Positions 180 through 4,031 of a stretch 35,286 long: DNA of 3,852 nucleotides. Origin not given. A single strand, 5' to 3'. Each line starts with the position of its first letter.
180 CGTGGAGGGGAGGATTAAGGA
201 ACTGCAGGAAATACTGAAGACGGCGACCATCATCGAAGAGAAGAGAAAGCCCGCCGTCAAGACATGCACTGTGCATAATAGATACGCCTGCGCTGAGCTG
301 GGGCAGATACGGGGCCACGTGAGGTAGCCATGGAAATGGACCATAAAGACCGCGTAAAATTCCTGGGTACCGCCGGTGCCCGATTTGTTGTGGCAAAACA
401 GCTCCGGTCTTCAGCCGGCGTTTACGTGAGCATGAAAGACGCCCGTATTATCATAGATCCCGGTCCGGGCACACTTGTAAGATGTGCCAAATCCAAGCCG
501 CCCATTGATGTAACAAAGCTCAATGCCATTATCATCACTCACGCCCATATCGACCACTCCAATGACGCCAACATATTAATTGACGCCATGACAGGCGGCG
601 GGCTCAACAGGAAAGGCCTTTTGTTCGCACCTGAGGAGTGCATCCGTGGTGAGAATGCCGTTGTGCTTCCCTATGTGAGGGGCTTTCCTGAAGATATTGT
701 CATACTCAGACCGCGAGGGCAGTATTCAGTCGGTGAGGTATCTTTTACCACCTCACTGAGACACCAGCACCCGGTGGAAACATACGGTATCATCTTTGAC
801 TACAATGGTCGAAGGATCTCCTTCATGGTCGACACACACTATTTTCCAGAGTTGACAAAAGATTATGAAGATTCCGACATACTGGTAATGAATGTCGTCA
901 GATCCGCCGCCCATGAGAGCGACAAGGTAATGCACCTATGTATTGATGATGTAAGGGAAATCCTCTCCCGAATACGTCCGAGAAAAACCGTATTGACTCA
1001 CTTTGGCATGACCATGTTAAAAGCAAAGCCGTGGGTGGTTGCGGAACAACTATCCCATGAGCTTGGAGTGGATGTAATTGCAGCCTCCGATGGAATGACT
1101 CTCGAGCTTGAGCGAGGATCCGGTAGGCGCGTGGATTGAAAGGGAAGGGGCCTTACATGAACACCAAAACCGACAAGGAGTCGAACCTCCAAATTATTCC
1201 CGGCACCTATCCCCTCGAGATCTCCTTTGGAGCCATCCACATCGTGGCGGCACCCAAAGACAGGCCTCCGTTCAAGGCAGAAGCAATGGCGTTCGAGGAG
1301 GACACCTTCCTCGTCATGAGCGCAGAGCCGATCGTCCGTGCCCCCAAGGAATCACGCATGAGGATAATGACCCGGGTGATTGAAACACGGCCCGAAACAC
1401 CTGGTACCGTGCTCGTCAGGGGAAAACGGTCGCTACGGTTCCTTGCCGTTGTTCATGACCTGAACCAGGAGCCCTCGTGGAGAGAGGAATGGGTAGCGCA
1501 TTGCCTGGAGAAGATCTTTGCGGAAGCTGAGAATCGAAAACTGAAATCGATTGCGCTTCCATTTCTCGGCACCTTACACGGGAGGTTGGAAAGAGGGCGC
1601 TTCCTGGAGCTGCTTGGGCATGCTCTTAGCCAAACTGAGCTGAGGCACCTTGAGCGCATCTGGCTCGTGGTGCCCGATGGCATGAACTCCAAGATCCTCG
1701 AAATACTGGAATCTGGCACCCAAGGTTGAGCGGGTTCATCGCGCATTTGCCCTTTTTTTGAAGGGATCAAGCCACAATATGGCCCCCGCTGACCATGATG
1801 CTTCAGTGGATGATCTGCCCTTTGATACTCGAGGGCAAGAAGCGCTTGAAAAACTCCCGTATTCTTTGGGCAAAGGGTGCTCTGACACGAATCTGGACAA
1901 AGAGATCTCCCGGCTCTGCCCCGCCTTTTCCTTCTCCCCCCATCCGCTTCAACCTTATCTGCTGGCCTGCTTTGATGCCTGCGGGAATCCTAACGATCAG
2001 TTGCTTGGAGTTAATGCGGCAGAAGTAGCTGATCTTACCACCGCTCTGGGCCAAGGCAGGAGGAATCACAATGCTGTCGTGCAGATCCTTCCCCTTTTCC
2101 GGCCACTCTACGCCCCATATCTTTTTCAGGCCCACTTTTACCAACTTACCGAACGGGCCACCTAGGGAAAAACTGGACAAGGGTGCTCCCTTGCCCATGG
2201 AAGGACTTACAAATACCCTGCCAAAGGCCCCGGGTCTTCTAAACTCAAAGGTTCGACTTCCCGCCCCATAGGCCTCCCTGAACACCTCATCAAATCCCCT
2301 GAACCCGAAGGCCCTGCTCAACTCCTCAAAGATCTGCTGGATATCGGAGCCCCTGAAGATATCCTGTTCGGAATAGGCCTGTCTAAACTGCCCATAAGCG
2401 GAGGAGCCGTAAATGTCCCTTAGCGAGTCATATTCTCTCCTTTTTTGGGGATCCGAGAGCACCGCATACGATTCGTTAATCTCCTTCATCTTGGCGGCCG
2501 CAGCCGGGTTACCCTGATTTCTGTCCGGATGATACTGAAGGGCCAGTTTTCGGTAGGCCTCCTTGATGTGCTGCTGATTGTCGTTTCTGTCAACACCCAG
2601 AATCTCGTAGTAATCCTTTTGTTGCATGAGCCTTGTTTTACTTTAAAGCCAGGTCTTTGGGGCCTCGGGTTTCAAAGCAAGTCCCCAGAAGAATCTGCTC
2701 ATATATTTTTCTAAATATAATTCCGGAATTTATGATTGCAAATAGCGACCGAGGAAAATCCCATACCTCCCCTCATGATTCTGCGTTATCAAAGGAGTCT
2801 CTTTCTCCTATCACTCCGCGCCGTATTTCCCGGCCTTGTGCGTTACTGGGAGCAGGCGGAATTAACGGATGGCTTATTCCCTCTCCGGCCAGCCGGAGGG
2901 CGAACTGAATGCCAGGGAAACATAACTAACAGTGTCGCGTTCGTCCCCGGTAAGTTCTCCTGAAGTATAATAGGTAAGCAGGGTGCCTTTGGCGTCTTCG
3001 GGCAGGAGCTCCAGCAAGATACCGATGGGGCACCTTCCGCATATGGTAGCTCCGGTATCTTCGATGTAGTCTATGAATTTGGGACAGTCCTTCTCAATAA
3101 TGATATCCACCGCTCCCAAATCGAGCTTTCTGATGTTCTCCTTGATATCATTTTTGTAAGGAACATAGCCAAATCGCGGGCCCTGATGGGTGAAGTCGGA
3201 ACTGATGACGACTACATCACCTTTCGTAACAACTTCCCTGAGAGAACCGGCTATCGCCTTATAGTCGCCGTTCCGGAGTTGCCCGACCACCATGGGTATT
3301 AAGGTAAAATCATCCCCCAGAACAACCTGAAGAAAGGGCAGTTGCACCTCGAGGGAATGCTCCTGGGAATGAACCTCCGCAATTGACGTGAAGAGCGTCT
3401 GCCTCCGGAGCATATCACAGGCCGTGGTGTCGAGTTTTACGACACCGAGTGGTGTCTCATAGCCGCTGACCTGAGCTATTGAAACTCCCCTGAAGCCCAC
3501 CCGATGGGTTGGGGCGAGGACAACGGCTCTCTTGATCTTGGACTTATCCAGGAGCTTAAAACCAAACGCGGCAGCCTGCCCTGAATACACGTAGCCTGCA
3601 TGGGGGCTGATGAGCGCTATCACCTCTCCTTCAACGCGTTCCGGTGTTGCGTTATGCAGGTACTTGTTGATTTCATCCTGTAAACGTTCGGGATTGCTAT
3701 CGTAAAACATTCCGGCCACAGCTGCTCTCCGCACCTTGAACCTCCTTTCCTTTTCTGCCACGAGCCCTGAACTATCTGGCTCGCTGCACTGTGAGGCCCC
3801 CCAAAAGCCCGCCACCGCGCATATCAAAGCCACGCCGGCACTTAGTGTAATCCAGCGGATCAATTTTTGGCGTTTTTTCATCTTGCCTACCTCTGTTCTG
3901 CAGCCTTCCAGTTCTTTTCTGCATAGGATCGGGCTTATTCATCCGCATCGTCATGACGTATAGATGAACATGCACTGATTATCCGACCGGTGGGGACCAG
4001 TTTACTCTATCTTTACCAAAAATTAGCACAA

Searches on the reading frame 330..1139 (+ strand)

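Call 47: search_protein_families(library=ncbifam, proteins=[window:330-1139:+], max_evalue=0.000001)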
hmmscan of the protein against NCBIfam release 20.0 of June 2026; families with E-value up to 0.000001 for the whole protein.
window:330-1139:+ (269 aa): 8 families
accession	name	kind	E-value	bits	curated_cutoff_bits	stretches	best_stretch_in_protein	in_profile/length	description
NF000801.0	PRK00055.1-3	equivalog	3.7e-17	62.3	252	1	9-104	4-94/307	ribonuclease Z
TIGR02651.1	RNase_Z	equivalog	4.1e-17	62.2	292.95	1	9-77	2-65/302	ribonuclease Z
NF000805.0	PRK00055.2-3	equivalog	1.2e-10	41.1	416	0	135-260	174-300/307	ribonuclease Z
NF041851.1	cyc_nuc_deg_phdiest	equivalog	1.5e-10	40.9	400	0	132-226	127-222/253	cyclic nucleotide-degrading phosphodiesterase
TIGR03307.1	PhnP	equivalog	4e-10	39.5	272.25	1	24-257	33-248/249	phosphonate metabolism protein PhnP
NF002553.0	PRK02113.1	equivalog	2.8e-09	36.8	386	0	155-229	156-227/252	MBL fold metallo-hydrolase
NF041257.1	GntH_guanitoxin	equivalog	2.4e-08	33.3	333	0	8-86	14-90/374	guanitoxin biosynthesis MBL fold metallo-hydrolase GntH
NF038231.1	MBL_Geo_Pelo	equivalog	7.7e-08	32.2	360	0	158-257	159-248/250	GPMC system MBL fold metallohydrolase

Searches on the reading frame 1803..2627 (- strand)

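Call 47: search_protein_families(library=ncbifam, proteins=[window:1803-2627:-], max_evalue=0.000001)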
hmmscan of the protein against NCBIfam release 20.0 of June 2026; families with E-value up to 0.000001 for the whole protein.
window:1803-2627:- (274 aa): 13 families
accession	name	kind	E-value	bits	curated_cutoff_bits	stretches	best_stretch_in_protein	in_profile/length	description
TIGR02349.1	DnaJ_bact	equivalog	6.5e-40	137.6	377.2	2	5-108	1-104/354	molecular chaperone DnaJ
NF008035.0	PRK10767.1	subfamily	2e-38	132.4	338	2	1-108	1-101/374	molecular chaperone DnaJ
NF010892.0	PRK14299.1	equivalog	1.2e-35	123.2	392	2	1-125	1-127/291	chaperone protein DnaJ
NF037946.1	terminal_TopJ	equivalog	4.9e-35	121.2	300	1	2-67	3-67/810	terminal organelle assembly protein TopJ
NF010894.0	PRK14301.1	equivalog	9.9e-34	116.9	548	2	1-113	1-107/373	chaperone protein DnaJ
NF010872.0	PRK14279.1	equivalog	1.2e-32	113.5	556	2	3-132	8-143/394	molecular chaperone DnaJ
TIGR03835.1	termin_org_DnaJ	equivalog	2.4e-31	109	512.25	2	4-68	2-65/871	terminal organelle assembly protein TopJ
NF010885.0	PRK14292.1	equivalog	1.4e-30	106.5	585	1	4-109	2-100/371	chaperone protein DnaJ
NF010874.0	PRK14281.1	equivalog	1.1e-29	103.7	619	1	3-123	2-124/397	chaperone protein DnaJ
NF007618.0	PRK10266.1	equivalog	7.4e-29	101.2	403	2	1-103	1-101/306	curved DNA-binding protein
NF010871.0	PRK14278.1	equivalog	2.5e-27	95.7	502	2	4-78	3-76/378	molecular chaperone DnaJ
NF050028.1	CldAdptActJ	equivalog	1e-10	42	150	1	5-66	3-69/93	cold adaptation protein ActJcold adaptation protein ActJ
NF006948.0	PRK09430.1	equivalog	1.8e-07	31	162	1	4-41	200-239/267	co-chaperone DjlA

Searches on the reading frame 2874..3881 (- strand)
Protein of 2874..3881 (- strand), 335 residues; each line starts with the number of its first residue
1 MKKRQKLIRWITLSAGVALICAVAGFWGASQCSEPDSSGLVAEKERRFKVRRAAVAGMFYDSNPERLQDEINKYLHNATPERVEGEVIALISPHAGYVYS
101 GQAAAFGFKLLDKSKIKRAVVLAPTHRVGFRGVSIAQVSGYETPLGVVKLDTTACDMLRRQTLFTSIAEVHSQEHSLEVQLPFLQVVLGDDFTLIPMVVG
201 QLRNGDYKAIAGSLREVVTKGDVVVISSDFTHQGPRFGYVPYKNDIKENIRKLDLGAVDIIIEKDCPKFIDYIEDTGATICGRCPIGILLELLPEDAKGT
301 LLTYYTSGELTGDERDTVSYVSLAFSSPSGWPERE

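Call 47: search_protein_families(library=ncbifam, proteins=[window:2874-3881:-], max_evalue=0.000001)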
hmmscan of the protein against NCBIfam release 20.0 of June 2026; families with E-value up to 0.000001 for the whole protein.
window:2874-3881:- (335 aa): 2 families
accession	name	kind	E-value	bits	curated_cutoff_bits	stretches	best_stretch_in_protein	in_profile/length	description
TIGR04336.1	AmmeMemoSam_B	hypoth_equivalog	2.7e-67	226.9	26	1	51-325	1-270/270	AmmeMemoRadiSam system protein B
NF001987.0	PRK00782.1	equivalog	1.2e-52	178.9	295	1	50-325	2-265/267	MEMO1 family protein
